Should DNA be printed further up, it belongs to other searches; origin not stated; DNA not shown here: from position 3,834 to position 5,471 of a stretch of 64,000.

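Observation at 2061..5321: Tandem triplet of secreted DUF4097-like beta-solenoid proteins with near-identical internal DNA repeats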

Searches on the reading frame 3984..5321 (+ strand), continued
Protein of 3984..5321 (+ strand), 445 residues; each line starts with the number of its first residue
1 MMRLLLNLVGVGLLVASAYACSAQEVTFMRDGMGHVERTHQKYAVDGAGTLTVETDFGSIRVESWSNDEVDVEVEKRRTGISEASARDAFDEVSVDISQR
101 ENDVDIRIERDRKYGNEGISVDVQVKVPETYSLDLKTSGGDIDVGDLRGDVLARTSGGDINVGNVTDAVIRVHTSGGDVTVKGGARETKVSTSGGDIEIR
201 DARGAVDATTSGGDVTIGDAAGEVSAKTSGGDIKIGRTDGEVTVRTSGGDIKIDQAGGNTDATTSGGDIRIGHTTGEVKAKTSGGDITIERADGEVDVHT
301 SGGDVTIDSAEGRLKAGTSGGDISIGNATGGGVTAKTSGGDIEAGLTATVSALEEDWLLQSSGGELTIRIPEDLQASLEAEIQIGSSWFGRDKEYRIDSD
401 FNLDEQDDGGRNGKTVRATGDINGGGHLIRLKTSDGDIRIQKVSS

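Call 21: find_encoding_contigs(protein=P0023, flank=8000, max_places=3)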
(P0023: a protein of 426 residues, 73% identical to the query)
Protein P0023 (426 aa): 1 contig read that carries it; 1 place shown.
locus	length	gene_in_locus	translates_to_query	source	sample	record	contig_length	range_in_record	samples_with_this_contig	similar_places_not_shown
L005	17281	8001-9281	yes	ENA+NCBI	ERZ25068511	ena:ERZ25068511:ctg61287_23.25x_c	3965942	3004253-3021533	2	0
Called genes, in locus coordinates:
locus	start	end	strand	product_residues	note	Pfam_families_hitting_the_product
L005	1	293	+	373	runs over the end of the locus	PF13439:Glyco_transf_4, PF13579:Glyco_trans_4_4, PF13477:Glyco_trans_4_2, PF00534:Glycos_transf_1, PF13692:Glyco_trans_1_4, PF20706:GT4-conflict, PF13524:Glyco_trans_1_2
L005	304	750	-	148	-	PF00581:Rhodanese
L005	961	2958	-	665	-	PF20581:DUF6785, PF20580:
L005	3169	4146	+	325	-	PF01073:3Beta_HSD, PF01370:Epimerase, PF02719:Polysacc_synt_2, PF04321:RmlD_sub_bind (weak), PF16363:GDP_Man_Dehyd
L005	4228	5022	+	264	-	PF05721:PhyH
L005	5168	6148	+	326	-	-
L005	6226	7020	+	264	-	-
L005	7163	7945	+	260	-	-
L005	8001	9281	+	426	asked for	PF13349:DUF4097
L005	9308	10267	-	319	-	PF00291:PALP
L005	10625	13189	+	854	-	PF06452:CBM9_1 (weak), PF19313:DUF5916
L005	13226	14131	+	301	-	PF13505:OMP_b-brl, PF01617:Surface_Ag_2 (weak)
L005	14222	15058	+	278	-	PF00491:Arginase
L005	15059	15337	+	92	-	-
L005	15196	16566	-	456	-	PF03486:HI0933_like (faint), PF07992:Pyr_redox_2, PF13454:NAD_binding_9 (faint), PF01593:Amino_oxidase (faint), PF01266:DAO (faint), PF13738:Pyr_redox_3 (weak), PF00070:Pyr_redox, PF18267:Rubredoxin_C (weak)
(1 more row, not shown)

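Call 26: find_related_loci(query=A1, collection=genome_contigs, flank=6000)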
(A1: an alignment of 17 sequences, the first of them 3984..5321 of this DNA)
Query A1 (445 aa) in genome_contigs; peptide patterns used: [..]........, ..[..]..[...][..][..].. (x = any residue, [..] = any of these).
50 stretches matched a pattern; 13 encode a relative of the query (tblastn E <= 1e-3); 13 distinct loci.
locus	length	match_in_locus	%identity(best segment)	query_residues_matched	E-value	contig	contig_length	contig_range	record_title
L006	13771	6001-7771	92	16-445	0e+0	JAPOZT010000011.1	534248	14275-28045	MAG: Gemmatimonadetes bacterium isolate IRC1_bin_16 NODE_7_length_534248_cov_22.1179, whole genome shotgun sequence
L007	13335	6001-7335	91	1-445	0e+0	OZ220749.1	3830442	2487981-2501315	MAG: bacterium isolate 072a604d-d951-4d4f-bb27-b5f30d89a258 genome assembly, chromosome: 1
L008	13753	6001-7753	84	1-445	0e+0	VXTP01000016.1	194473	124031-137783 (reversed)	MAG: Gemmatimonadetes bacterium isolate SB0665_bin_8 NODE_41_length_194473_cov_14.233286, whole genome shotgun sequence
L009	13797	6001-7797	83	1-445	0e+0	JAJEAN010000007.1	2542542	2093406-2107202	MAG: Candidatus Latescibacterota bacterium isolate jk18x7bins.54 k141_2599900, whole genome shotgun sequence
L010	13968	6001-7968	78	1-445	0e+0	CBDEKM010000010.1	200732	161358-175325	MAG: bacterium isolate fecf1fe2-d5d3-4dbd-a99f-11e0e87e1ef0 genome assembly, contig: contig_10, whole genome shotgun seq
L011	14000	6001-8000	81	16-445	0e+0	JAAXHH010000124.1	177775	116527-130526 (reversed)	MAG: Candidatus Latescibacterota bacterium isolate Plut_88884 unfiltered_Plut_88884_genomic_contig_405951, whole genome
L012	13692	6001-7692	74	2-445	0e+0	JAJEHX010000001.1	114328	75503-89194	MAG: Candidatus Latescibacterota bacterium isolate p16x63bins.21 k141_445329, whole genome shotgun sequence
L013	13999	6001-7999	73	2-445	0e+0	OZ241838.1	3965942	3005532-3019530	MAG: bacterium isolate 834f4656-8c40-439b-be50-31c876aeaf38 genome assembly, chromosome: 1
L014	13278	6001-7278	74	2-445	0e+0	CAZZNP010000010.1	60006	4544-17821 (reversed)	MAG TPA_asm: uncultured Gemmatimonadota bacterium isolate SRP109090_co2_50 genome assembly, contig: NODE_579_length_6000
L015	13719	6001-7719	76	1-445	0e+0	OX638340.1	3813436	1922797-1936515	MAG: uncultured Gemmatimonadota bacterium isolate 6ed59a95-0d5b-4630-9937-108f2708d2fb genome assembly, chromosome: 1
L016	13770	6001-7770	61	2-445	4e-165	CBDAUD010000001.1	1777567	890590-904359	MAG: bacterium isolate 878a0cea-2b96-4014-b147-88fee9e3d867 genome assembly, contig: contig_1, whole genome shotgun sequ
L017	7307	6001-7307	67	2-345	4e-77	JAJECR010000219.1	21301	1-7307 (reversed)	MAG: Candidatus Latescibacterota bacterium isolate jk18xAbins.29 k141_762130, whole genome shotgun sequence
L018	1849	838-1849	42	1-347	2e-55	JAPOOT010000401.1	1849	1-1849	MAG: Gemmatimonadetes bacterium isolate APA_bin_41 c_000000175619, whole genome shotgun sequence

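Call 45: predict_structure(alignment_id=A2)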
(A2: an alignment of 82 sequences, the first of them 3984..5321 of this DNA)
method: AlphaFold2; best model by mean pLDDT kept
length: 445 residues; sequences in the alignment: 82
mean_pLDDT: 90.7   pTM: 0.86
mean pLDDT of the five models: 90.7, 90.6, 89.5, 89.5, 89.0
residues with pLDDT >= 90: 341; 70-90: 62; 50-70: 35; < 50: 7
segments of 3 or more residues with pLDDT < 50: 1-3, 19-21
pLDDT, mean of each block of 10 residues (from residue 1): 53 51 79 92 93 96 96 93 87 94 96 72 97 96 97 97 95 96 93 96 96 97 97 98 97 98 97 98 97 97 96 95 92 93 84 85 95 93 77 85 85 84 92 95 84
secondary structure, 60 per line:
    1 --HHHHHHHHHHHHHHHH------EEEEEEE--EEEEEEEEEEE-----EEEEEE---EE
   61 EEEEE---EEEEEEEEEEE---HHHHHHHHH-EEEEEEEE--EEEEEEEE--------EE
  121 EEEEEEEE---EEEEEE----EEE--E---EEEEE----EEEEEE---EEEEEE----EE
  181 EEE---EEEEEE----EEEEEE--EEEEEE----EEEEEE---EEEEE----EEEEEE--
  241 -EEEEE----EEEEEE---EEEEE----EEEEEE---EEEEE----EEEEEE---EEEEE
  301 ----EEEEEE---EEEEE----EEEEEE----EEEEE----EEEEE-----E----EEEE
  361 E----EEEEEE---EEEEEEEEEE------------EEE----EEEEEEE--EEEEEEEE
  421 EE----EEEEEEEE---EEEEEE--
elements in order: H3-18 E25-31 E34-44 E50-55 E59-65 E69-79 H83-91 E93-100 E103-110 E119-128 E132-137 E142-144 E151-155 E160-165 E169-174 E179-183 E187-192 E197-202 E205-210 E215-220 E224-228 E233-238 E242-246 E251-256 E260-264 E269-274 E278-282 E287-292 E296-300 E305-310 E314-318 E323-328 E333-337 E342-346 E357-361 E366-371 E375-384 E397-399 E404-410 E413-422 E427-434 E438-443
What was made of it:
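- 3984..5321 (+): Gene C, 445 aa, a full-length Toastrack protein. Signal or lipoprotein-like peptide aa 1-23. N-terminal cap to aa 134 (to 4385). Twelve TSGGD[IV] rungs (4386-5030). C-terminal cap with two degenerate rungs (5031-5318). AF2 pLDDT 90.7, pTM 0.86 (call 45).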

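Call 48: fold_search(model_id=the predicted structure, library=pdb)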
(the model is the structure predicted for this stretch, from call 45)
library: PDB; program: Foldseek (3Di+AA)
matches with E <= 10: 138; with E <= 0.001: 10
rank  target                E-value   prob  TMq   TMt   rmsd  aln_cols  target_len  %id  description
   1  4qrk                  2.0e-05  1.00  0.15  0.27  22.9       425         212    8  Crystal structure of a putative cell adhesion protein (CLOSPO_03726) from Clostridium sporogenes ATCC 15579 at 1.95 A re (released 2014-07-23)
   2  3pet_A                2.9e-05  1.00  0.36  0.67   4.2       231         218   18  Crystal structure of a putative adhesin (BF0245) from Bacteroides fragilis NCTC 9343 at 2.07 A resolution (released 2011-02-09)
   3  3lyc_A                2.9e-05  1.00  0.17  0.28  13.3       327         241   13  Crystal structure of Putative pectinase (YP_001304412.1) from Parabacteroides distasonis ATCC 8503 at 2.30 A resolutio (released 2010-03-16)
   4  3lyc_N                9.6e-05  0.97  0.17  0.27  15.2       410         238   12  Crystal structure of Putative pectinase (YP_001304412.1) from Parabacteroides distasonis ATCC 8503 at 2.30 A resolutio (released 2010-03-16)
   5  3lyc_J                1.1e-04  0.98  0.18  0.29  14.5       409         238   12  Crystal structure of Putative pectinase (YP_001304412.1) from Parabacteroides distasonis ATCC 8503 at 2.30 A resolutio (released 2010-03-16)
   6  3lyc_L                2.0e-04  0.97  0.17  0.29  14.6       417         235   12  Crystal structure of Putative pectinase (YP_001304412.1) from Parabacteroides distasonis ATCC 8503 at 2.30 A resolutio (released 2010-03-16)
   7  3lyc_F                2.7e-04  0.96  0.17  0.27  14.5       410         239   12  Crystal structure of Putative pectinase (YP_001304412.1) from Parabacteroides distasonis ATCC 8503 at 2.30 A resolutio (released 2010-03-16)
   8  3lyc_D                3.8e-04  0.94  0.17  0.28  14.2       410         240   13  Crystal structure of Putative pectinase (YP_001304412.1) from Parabacteroides distasonis ATCC 8503 at 2.30 A resolutio (released 2010-03-16)
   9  3lyc_P                5.8e-04  0.89  0.16  0.26  14.6       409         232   11  Crystal structure of Putative pectinase (YP_001304412.1) from Parabacteroides distasonis ATCC 8503 at 2.30 A resolutio (released 2010-03-16)
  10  4opw_A                6.4e-04  1.00  0.27  0.40   8.4       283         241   16  Crystal structure of a putative adhesin (PARMER_02777) from Parabacteroides merdae ATCC 43184 at 1.75 A resolution (released 2014-04-02)
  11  4opw_B                1.2e-03  0.84  0.16  0.24  14.7       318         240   12  Crystal structure of a putative adhesin (PARMER_02777) from Parabacteroides merdae ATCC 43184 at 1.75 A resolution (released 2014-04-02)
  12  3lyc_B                1.3e-03  0.89  0.17  0.27  15.2       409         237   12  Crystal structure of Putative pectinase (YP_001304412.1) from Parabacteroides distasonis ATCC 8503 at 2.30 A resolutio (released 2010-03-16)
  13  7muc_AM               1.7e-03  0.98  0.26  0.34  11.1       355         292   14  Legionella pneumophila Dot/Icm T4SS C1 Reconstruction (released 2021-10-06)
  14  4ygu_D                2.2e-03  0.99  0.19  0.40  11.1       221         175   12  Crystal structure of a putative adhesin (BACEGG_01763) from Bacteroides eggerthii DSM 20697 at 2.20 A resolution (released 2015-03-11)
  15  3jx8_D                2.2e-03  0.99  0.26  0.40  10.2       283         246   14  Crystal structure of Putative lipid binding protein (YP_001304415.1) from Parabacteroides distasonis ATCC 8503 at 2.16 (released 2009-11-10)
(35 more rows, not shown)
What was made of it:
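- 3984..5321 (+): Foldseek hits to 4QRK, 3PET and 4OPW (call 48).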

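Call 65: list_cluster_members(proteins=[window:3984-5321:+, window:2157-3035:+, window:3250-3936:+, window:2061-3035:+, window:3163-3936:+])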
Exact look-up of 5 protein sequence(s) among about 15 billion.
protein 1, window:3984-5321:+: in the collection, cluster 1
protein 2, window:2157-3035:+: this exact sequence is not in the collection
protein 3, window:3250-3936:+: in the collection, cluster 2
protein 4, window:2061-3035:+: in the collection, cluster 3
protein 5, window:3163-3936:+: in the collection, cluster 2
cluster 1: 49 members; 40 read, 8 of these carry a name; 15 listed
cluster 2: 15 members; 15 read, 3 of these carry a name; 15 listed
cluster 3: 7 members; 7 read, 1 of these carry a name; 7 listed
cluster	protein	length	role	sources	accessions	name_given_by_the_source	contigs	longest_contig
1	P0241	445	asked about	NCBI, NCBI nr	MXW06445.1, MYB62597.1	MAG: DUF4097 domain-containing protein [Gemmatimonadetes bacterium] | DUF4097 domain-containing protein [Gemmatimonadota bacterium]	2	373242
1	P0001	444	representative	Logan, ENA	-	-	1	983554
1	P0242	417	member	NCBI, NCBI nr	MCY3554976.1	MAG: DUF4097 family beta strand repeat-containing protein [Gemmatimonadetes bacterium] | DUF4097 family beta strand repeat-containing protein [Gemmatimonadota bacterium]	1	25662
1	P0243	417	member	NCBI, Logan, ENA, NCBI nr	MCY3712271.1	MAG: DUF4097 family beta strand repeat-containing protein [Gemmatimonadetes bacterium] | DUF4097 family beta strand repeat-containing protein [Gemmatimonadota bacterium]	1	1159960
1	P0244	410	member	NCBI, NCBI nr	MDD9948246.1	MAG: DUF4097 family beta strand repeat-containing protein [candidate division ... | DUF4097 family beta strand repeat-containing protein [candidate division Zixibacteria ...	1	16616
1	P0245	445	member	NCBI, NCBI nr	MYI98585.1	MAG: DUF4097 domain-containing protein [Gemmatimonadetes bacterium] | DUF4097 domain-containing protein [Gemmatimonadota bacterium]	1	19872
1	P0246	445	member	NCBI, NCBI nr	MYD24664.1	MAG: DUF4097 domain-containing protein [Gemmatimonadetes bacterium] | DUF4097 domain-containing protein [Gemmatimonadota bacterium]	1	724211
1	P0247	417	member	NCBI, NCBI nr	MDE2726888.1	MAG: DUF4097 family beta strand repeat-containing protein [Gemmatimonadota bacterium] | DUF4097 family beta strand repeat-containing protein [Gemmatimonadota bacterium]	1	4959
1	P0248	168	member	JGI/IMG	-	DUF4097 and DUF4098 domain-containing protein YvlB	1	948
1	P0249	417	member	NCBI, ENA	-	-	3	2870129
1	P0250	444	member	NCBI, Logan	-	-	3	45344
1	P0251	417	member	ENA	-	-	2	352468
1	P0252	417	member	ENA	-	-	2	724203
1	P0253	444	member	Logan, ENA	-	-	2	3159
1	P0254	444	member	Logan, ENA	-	-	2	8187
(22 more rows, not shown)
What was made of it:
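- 3984..5321 (+): NCBI MXW06445.1 'DUF4097 domain-containing protein' (call 65).
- On Contingency locus / repeat-mediated length-variable surface protein: As a proxy, members of the 90% clusters of A, B and C all keep the same rung number (call 65).
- All full-length members of the 90% clusters of A, B and C keep the same length (call 65).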
